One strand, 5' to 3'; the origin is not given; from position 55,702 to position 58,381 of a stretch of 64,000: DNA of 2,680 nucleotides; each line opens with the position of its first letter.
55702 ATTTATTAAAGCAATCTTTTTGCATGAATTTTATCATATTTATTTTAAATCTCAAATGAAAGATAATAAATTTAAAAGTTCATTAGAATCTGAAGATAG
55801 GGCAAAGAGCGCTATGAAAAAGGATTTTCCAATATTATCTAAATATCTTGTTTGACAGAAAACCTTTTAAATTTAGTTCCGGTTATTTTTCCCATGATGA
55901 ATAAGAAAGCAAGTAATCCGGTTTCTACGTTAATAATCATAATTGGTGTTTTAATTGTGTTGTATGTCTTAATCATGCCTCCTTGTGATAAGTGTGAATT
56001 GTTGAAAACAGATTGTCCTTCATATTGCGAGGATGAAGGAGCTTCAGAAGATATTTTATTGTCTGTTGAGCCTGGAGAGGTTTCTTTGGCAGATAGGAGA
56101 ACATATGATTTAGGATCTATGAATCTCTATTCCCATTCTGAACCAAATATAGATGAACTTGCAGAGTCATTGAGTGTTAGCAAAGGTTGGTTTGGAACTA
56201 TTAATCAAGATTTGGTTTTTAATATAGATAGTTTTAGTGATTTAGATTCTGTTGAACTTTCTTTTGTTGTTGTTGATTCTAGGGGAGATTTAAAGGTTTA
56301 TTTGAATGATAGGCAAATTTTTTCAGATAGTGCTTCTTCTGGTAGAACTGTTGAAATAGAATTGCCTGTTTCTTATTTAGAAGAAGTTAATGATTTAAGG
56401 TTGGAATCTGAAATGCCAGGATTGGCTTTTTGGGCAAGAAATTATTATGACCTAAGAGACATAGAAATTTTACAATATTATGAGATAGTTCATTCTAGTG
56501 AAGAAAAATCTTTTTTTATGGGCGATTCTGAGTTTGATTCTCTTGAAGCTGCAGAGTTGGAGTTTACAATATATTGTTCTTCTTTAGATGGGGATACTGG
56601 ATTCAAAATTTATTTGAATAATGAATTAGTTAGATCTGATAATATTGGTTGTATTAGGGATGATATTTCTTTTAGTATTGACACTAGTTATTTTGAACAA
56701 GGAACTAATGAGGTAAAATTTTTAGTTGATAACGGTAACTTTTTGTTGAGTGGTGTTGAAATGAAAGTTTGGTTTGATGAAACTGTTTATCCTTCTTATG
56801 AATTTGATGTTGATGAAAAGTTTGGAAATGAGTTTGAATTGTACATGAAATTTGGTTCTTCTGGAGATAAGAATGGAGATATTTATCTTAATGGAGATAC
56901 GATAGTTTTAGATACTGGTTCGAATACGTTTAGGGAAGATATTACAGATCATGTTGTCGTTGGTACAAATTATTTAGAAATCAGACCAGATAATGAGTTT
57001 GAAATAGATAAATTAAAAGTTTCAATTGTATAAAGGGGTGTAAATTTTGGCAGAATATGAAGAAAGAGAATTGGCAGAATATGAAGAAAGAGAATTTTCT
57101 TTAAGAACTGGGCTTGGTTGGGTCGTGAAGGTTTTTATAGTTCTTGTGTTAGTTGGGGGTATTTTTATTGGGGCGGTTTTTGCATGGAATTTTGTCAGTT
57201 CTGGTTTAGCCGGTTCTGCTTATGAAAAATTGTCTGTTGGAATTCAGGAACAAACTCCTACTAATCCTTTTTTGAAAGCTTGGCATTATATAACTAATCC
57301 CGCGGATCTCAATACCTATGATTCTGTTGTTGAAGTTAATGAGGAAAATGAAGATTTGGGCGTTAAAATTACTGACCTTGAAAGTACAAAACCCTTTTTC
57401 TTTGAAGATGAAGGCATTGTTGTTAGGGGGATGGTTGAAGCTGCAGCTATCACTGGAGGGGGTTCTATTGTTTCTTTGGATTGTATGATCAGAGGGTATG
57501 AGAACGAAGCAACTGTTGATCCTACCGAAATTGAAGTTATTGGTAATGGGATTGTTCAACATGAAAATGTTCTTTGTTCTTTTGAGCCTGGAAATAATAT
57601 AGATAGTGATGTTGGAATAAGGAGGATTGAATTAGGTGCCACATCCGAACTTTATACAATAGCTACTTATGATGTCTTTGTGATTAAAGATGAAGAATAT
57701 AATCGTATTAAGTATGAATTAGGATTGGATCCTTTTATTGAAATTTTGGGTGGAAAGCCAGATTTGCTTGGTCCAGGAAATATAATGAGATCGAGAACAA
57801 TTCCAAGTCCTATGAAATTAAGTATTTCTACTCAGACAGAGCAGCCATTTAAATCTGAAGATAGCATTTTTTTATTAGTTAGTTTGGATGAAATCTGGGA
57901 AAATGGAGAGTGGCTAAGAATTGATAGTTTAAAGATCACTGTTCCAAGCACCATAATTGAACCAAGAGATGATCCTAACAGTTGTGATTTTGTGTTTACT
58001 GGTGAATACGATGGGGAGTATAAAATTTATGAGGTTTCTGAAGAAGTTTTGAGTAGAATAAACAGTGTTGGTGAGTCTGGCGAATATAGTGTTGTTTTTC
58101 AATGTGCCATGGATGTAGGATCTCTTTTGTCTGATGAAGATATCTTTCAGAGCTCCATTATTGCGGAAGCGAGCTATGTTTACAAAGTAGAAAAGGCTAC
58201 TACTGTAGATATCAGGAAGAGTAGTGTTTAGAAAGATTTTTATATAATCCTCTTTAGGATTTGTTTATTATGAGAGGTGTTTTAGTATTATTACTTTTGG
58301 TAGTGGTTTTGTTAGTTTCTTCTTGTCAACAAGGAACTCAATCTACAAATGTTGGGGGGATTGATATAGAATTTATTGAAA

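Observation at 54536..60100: Prepilin peptidase encoded 4 kb from the pilus locus, divergent from a cluster of an HExxH mini-protein and four large secreted or lipoprotein-like surface proteins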

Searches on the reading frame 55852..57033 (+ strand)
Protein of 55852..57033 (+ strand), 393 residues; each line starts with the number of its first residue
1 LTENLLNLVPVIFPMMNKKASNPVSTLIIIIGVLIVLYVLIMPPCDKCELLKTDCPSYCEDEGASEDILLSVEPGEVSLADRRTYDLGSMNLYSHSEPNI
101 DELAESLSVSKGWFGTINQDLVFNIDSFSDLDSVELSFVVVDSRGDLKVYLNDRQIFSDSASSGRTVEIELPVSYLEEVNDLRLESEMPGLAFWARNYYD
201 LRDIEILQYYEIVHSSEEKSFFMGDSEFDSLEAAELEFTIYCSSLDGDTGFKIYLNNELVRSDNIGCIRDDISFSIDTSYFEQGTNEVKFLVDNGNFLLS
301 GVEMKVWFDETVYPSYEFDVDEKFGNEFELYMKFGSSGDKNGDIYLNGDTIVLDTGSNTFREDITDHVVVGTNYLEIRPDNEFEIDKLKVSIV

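Call 3: search_protein_families(library=pfam, proteins=[window:55852-57033:+], max_evalue=1)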
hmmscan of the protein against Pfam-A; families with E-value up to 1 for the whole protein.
window:55852-57033:+ (393 aa): 2 families
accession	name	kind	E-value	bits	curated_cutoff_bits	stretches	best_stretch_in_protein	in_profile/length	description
PF22666.2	Glyco_hydro_2_N2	-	0.064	13.8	27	1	317-385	55-123/167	Glycosyl hydrolase 2 galactose-binding domain-like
PF03170.19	BcsB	-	0.16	10.7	21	1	137-185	50-103/606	Bacterial cellulose synthase subunit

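Call 5: search_protein_families(library=ncbifam, proteins=[window:55852-57033:+], max_evalue=1)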
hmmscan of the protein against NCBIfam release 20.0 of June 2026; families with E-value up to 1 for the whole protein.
window:55852-57033:+ (393 aa): 0 families

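Call 16: search_solved_structures(query=window:55894-57033:+, max_evalue=10, show_alignments=2)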
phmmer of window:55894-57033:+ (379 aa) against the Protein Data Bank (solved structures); distinct sequences matched with E-value up to 10: 5.
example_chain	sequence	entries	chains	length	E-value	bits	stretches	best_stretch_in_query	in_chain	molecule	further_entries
5c70_A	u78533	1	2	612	0.34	13.3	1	299-370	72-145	Glucuronidase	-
5c71_A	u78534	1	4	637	0.36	13.2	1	299-370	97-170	Glucuronidase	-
2do0_A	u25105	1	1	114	1.3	11.4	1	215-307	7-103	Heterogeneous nuclear ribonucleoprotein M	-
9j6n_A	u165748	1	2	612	2.2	10.7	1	284-363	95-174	Beta-D-galactofuranosidase 2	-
9j6m_A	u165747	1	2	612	2.2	10.6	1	284-363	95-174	Beta-D-galactofuranosidase 2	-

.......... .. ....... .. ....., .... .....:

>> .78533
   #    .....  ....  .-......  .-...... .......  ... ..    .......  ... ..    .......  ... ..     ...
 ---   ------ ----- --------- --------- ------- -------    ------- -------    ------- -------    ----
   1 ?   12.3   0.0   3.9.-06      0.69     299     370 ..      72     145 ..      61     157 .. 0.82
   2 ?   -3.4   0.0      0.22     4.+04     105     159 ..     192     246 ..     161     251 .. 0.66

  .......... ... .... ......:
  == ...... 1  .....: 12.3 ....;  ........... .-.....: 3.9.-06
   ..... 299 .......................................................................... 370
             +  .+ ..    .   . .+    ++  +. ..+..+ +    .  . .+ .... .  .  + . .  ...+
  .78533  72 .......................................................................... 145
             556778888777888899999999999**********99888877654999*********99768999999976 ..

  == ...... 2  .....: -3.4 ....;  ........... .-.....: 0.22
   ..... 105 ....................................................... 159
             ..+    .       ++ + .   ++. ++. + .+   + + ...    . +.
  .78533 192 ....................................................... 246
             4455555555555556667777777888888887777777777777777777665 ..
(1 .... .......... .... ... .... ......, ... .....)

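Call 17: find_homologous_proteins(query=window:55894-57033:+, max_evalue=0.001)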
Query window:55894-57033:+ (379 aa): 10 proteins with E <= 0.001 among 3166 candidates.
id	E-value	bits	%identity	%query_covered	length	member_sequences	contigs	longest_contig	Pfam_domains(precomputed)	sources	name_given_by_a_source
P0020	1.5e-247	839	100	100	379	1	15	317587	-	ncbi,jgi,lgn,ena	jgi:hypothetical protein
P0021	1.5e-198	678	78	100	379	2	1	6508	-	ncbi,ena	-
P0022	9.6e-194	662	77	100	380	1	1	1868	-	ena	-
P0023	7.7e-185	632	75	100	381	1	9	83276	-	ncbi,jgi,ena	jgi:hypothetical protein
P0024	1.1e-179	616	70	100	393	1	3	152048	PF02837.25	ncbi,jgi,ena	-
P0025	1.2e-94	336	44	99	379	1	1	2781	-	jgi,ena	-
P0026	6.7e-94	333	42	98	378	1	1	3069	-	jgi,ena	-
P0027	9.3e-88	313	42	99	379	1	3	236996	-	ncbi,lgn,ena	-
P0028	1.5e-85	306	41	99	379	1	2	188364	-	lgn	-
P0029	3.2e-75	272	39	99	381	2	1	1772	-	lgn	-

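Call 22: find_related_loci(query=A2, collection=genome_contigs, flank=10000)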
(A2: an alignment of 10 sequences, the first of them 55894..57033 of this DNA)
Query A2 (379 aa) in genome_contigs; peptide patterns used: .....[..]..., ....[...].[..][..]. (x = any residue, [..] = any of these).
47 stretches matched a pattern; 6 encode a relative of the query (tblastn E <= 1e-3); 6 distinct loci.
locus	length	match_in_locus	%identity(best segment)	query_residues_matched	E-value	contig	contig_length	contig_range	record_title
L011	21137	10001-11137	70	2-379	0e+0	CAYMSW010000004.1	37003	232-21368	MAG TPA_asm: Candidatus Woesearchaeota archaeon isolate SRP077602_co7_458 genome assembly, contig: NODE_5324_length_3700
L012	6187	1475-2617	75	1-379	0e+0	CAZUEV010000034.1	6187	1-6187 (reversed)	MAG TPA_asm: Candidatus Woesearchaeota archaeon isolate binchicken_co28_80 genome assembly, contig: NODE_8286_length_618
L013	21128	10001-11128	42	1-376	4e-87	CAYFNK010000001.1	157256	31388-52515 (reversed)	MAG TPA_asm: Candidatus Woesearchaeota archaeon isolate ERP019367_co1_17 genome assembly, contig: NODE_133_length_157256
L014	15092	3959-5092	39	2-376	1e-82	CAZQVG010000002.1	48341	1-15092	MAG TPA_asm: Candidatus Woesearchaeota archaeon isolate binchicken_co64_117 genome assembly, contig: NODE_404_length_483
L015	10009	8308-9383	40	16-376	3e-72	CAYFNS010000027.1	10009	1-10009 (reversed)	MAG TPA_asm: Candidatus Woesearchaeota archaeon isolate ERP019367_co2_146 genome assembly, contig: NODE_4151_length_1000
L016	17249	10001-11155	33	1-376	5e-42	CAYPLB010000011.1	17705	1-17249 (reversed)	MAG TPA_asm: Candidatus Woesearchaeota archaeon isolate SRP077602_co5_420 genome assembly, contig: NODE_15165_length_177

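Call 32: predict_structure(alignment_id=A2)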
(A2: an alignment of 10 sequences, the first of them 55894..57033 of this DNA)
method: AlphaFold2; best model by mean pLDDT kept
length: 379 residues; sequences in the alignment: 10
mean_pLDDT: 68.5   pTM: 0.55
mean pLDDT of the five models: 68.5, 66.8, 66.5, 63.3, 56.7
residues with pLDDT >= 90: 73; 70-90: 127; 50-70: 103; < 50: 76
segments of 3 or more residues with pLDDT < 50: 1-8, 46-51, 81-108, 128-130, 174-200, 230-232
pLDDT, mean of each block of 10 residues (from residue 1): 40 71 68 63 47 75 77 65 30 29 43 54 52 71 68 66 62 44 31 29 77 89 75 67 87 73 92 79 73 85 87 92 88 93 93 93 89 88
secondary structure, 60 per line:
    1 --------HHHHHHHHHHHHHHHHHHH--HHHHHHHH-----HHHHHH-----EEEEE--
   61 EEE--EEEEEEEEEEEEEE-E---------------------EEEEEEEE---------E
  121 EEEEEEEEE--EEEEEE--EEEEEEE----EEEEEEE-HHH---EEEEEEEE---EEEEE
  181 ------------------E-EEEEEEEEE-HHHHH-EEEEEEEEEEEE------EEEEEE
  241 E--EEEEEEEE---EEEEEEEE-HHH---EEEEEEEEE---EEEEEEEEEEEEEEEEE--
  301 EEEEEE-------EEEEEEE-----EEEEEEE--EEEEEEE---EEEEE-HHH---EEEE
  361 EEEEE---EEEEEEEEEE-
elements in order: H9-27 H30-37 H43-48 E54-58 E61-63 E66-79 E103-110 E120-129 E132-137 E140-146 E151-157 E165-172 E176-180 E201-209 H211-215 E217-228 E235-241 E244-251 E255-262 E270-278 E282-298 E301-306 E314-320 E326-332 E335-341 E345-349 E357-365 E369-378

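Call 47: search_protein_families(library=pfam, proteins=[L014:5225-6790:+], max_evalue=1)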
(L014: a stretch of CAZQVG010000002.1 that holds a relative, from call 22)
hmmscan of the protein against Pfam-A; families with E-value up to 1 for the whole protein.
L014:5225-6790:+ (521 aa): 0 families

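Call 60: search_protein_families(library=padloc, proteins=[window:55894-57033:+], max_evalue=0.1)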
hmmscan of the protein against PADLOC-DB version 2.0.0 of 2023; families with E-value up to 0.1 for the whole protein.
window:55894-57033:+ (379 aa): 0 families

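Call 61: search_protein_families(library=phrogs, proteins=[window:55894-57033:+], max_evalue=0.1)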
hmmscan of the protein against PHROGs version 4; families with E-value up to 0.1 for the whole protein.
window:55894-57033:+ (379 aa): 0 families

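Call 90: find_related_loci(query=A2, collection=viral_contigs, flank=5000)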
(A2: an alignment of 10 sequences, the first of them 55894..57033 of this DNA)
Query A2 (379 aa) in viral_contigs; peptide patterns used: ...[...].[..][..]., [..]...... (x = any residue, [..] = any of these).
44 stretches matched a pattern, but none encodes a relative of the query by tblastn (E <= 1e-3).

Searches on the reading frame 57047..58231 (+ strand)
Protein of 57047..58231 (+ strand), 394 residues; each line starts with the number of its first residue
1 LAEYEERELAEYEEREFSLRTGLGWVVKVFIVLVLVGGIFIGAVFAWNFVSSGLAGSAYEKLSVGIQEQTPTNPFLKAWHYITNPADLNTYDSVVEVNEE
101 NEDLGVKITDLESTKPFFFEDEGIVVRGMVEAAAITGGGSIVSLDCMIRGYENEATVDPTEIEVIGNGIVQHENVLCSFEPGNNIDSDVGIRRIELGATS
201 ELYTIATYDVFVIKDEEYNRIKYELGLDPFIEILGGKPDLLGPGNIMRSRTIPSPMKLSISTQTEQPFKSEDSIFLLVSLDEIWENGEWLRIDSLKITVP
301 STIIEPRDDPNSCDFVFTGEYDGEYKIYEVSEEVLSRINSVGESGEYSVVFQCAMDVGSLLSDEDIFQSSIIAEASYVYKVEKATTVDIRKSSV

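Call 3: search_protein_families(library=pfam, proteins=[window:57047-58231:+], max_evalue=1)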
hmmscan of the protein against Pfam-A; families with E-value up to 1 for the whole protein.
window:57047-58231:+ (394 aa): 0 families

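Call 5: search_protein_families(library=ncbifam, proteins=[window:57047-58231:+], max_evalue=1)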
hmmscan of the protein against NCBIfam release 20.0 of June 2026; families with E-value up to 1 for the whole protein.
window:57047-58231:+ (394 aa): 1 family
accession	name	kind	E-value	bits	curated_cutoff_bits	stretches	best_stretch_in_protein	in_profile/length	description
NF006303.0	PRK08489.1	equivalog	0.048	14.3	145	1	28-72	12-56/129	NAD(P)H-quinone oxidoreductase subunit 3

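Call 60: search_protein_families(library=padloc, proteins=[window:57047-58231:+], max_evalue=0.1)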
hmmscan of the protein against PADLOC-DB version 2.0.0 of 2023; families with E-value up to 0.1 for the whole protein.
window:57047-58231:+ (394 aa): 0 families

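Call 61: search_protein_families(library=phrogs, proteins=[window:57047-58231:+], max_evalue=0.1)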
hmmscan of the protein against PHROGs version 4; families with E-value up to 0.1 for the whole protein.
window:57047-58231:+ (394 aa): 0 families

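Call 73: search_solved_structures(query=A4, max_evalue=10, show_alignments=1)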
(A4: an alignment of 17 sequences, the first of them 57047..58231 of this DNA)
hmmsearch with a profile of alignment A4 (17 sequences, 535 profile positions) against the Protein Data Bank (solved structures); distinct sequences matched with E-value up to 10: 5.
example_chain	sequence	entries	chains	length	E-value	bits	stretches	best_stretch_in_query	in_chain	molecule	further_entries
9egp_A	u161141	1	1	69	0.18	13.4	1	43-99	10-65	Geopilin domain 1 protein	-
7tgg_A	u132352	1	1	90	0.68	11.5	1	35-94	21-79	Geopilin domain 1 protein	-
7dvq_0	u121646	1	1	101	1.1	10.7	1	431-515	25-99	Cysteine-rich PDZ-binding protein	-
2m7g_A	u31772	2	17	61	2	9.9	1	46-94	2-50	Geopilin domain 1 protein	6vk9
5l22_B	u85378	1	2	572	5.1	8.6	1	27-114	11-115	ABC transporter (HlyB subfamily)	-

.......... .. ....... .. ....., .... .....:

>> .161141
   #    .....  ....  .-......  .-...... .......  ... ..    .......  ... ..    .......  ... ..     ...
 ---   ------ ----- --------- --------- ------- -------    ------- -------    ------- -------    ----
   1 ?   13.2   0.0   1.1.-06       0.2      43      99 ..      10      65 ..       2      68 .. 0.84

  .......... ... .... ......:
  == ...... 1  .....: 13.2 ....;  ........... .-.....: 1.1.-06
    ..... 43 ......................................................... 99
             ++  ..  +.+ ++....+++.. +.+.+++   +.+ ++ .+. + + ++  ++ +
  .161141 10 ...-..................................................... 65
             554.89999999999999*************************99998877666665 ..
